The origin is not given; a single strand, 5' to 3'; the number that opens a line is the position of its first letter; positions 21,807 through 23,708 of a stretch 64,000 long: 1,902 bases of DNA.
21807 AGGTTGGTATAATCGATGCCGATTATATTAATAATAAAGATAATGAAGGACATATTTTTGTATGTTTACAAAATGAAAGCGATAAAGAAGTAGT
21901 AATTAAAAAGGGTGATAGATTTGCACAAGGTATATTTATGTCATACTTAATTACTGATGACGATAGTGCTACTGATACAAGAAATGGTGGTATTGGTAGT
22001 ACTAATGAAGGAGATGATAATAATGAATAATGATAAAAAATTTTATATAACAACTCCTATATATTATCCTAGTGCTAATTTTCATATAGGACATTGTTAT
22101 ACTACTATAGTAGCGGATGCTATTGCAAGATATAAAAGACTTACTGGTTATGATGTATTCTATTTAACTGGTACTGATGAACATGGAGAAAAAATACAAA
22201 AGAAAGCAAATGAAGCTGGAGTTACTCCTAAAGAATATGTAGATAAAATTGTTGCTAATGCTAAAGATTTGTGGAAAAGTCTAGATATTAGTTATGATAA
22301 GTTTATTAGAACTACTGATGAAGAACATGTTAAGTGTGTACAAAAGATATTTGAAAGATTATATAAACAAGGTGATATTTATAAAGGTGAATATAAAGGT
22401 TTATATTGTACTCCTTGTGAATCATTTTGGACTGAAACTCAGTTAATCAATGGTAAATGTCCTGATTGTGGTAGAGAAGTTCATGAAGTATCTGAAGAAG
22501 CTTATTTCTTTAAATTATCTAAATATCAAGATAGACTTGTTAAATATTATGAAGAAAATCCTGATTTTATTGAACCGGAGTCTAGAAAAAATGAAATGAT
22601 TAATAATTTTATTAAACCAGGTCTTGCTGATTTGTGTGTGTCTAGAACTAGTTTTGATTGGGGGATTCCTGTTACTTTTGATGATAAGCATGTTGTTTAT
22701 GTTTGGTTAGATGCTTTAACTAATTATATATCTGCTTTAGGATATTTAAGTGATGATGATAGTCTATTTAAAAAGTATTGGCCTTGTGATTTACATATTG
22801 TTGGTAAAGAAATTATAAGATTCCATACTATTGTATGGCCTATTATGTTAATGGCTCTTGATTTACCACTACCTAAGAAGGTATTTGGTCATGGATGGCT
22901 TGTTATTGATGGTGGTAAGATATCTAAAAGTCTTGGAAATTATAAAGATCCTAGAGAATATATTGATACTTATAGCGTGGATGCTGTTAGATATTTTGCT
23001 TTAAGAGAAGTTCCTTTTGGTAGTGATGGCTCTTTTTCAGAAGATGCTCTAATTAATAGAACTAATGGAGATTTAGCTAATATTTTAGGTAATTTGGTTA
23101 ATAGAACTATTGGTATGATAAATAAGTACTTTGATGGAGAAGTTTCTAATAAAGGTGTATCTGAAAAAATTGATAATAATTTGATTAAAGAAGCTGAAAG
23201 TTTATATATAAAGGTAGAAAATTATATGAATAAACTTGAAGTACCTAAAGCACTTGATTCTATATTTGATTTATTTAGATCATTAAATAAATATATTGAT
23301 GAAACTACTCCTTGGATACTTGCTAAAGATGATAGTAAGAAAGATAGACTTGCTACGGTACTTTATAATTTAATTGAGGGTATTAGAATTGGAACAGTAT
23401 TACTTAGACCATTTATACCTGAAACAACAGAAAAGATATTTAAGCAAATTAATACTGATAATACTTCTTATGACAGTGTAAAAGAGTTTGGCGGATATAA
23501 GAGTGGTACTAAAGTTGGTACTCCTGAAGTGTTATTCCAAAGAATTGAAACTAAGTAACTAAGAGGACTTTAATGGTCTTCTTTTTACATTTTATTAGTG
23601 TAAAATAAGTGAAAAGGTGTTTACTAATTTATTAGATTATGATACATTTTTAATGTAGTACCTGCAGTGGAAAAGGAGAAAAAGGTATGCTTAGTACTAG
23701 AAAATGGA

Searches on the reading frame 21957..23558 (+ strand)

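Call 60: search_protein_families(library=pfam, proteins=[window:21957-23558:+])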
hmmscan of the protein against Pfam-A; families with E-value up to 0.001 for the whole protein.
window:21957-23558:+ (533 aa): 5 families
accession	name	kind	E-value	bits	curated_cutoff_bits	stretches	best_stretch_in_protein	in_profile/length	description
PF09334.17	tRNA-synt_1g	-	1.3e-118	396.7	20.1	2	179-384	179-390/391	tRNA synthetases class I (M)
PF00133.28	tRNA-synt_1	-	1.2e-33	117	22.7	2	24-240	20-244/414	tRNA synthetases class I (I, L, M and V)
PF01406.26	tRNA-synt_1e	-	1.3e-17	64.6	27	2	25-146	8-126/301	tRNA synthetases class I (C) catalytic domain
PF19303.5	Anticodon_3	-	2.3e-14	53.9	23.5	1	400-531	5-136/152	Anticodon binding domain of methionyl tRNA ligase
PF08264.19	Anticodon_1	-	1.7e-09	38.1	25.1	1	406-501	1-96/148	Anticodon-binding domain of tRNA ligase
